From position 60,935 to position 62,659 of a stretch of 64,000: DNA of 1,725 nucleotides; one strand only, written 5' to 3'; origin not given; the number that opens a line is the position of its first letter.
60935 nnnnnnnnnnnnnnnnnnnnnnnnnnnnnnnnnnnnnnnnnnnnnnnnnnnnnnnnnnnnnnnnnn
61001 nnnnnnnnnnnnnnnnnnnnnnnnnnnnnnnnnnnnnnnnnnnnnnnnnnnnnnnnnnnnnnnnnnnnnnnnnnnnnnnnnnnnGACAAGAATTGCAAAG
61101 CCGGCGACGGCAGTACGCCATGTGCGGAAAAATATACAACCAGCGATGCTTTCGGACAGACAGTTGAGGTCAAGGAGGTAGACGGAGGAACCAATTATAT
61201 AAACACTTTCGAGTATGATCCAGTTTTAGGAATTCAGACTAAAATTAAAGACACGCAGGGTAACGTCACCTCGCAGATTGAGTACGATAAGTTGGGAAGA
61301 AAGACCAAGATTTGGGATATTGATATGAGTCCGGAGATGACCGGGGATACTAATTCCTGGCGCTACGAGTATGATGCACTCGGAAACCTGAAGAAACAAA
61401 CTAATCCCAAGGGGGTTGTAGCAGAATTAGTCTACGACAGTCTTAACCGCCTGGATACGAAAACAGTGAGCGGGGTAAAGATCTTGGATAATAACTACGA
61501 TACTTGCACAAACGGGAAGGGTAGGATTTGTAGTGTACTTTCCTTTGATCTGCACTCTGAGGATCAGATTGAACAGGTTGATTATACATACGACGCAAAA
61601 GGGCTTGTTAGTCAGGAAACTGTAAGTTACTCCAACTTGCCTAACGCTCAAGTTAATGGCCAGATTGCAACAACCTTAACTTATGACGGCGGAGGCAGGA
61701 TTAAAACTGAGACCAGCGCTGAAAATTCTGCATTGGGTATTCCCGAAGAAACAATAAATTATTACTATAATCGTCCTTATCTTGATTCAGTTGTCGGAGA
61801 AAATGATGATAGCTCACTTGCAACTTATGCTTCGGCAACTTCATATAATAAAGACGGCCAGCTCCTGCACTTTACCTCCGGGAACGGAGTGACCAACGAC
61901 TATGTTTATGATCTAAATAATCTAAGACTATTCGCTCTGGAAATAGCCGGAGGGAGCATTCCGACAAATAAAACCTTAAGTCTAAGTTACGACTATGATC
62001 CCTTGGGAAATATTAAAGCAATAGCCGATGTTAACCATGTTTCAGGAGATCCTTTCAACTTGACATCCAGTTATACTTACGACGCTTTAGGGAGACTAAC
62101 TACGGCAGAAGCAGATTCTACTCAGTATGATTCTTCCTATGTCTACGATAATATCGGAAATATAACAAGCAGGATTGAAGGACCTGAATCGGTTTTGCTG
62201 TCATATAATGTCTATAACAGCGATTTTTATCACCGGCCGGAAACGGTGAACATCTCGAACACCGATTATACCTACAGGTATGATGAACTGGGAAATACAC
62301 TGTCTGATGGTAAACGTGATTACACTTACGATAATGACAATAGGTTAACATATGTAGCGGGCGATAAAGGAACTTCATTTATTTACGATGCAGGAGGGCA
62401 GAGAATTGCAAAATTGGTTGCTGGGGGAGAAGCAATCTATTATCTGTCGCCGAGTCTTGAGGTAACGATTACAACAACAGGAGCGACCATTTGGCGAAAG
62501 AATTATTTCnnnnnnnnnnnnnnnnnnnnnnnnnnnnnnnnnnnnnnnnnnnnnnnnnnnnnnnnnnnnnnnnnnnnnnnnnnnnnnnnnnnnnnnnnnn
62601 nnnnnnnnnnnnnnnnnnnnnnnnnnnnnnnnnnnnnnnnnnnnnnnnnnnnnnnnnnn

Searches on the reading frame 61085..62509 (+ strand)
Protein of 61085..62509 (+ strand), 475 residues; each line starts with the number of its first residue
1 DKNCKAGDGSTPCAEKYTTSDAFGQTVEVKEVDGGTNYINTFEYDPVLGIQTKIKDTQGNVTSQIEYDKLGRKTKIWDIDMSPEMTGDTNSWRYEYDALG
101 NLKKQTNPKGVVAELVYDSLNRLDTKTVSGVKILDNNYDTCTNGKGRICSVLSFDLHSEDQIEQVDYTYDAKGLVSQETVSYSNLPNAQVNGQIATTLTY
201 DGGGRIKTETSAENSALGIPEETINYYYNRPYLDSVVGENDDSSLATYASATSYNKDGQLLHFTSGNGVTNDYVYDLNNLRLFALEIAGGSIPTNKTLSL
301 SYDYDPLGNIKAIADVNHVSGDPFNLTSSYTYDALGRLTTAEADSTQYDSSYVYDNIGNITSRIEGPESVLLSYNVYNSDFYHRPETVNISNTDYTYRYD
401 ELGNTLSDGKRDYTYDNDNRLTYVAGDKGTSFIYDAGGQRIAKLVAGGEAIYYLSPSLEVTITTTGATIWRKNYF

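Call 45: find_homologous_proteins(query=window:61085-62509:+)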
Query window:61085-62509:+ (475 aa): 485 proteins with E <= 0.001 among 8000 candidates; the best 120 are listed.
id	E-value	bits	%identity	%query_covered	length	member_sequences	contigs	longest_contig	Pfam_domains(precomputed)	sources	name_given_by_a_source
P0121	2.5e-24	104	30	90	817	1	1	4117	PF05593.20,PF25023.2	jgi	jgi:RHS repeat-associated protein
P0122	3.0e-22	98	32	96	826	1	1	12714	PF20041.6,PF05593.20,PF25023.2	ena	-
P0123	5.4e-22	97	31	92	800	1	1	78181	PF05593.20,PF25023.2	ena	-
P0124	9.5e-22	96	29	90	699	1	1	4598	PF05593.20,PF25023.2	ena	-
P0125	1.2e-21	96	31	61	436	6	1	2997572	PF05593.20,PF25023.2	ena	-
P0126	2.9e-21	94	28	90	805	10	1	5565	PF05593.20,PF25023.2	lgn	-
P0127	4.8e-21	94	30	68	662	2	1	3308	PF05593.20,PF25023.2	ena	-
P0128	6.0e-21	93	30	93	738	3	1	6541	PF05593.20,PF25023.2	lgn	-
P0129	3.0e-20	91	31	92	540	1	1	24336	PF05593.20,PF25023.2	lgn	-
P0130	2.0e-19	88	32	76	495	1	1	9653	PF20041.6,PF05593.20,PF25023.2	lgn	-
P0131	9.7e-19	86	32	87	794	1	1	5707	PF05593.20,PF25023.2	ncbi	-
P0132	1.4e-18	86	31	90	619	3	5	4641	PF05593.20,PF25023.2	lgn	-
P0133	3.9e-17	81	30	91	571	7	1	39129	PF05593.20,PF25023.2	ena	-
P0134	4.0e-17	81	30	93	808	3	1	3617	PF05593.20,PF25023.2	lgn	-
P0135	4.2e-17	81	29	92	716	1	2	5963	PF05593.20,PF25023.2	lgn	-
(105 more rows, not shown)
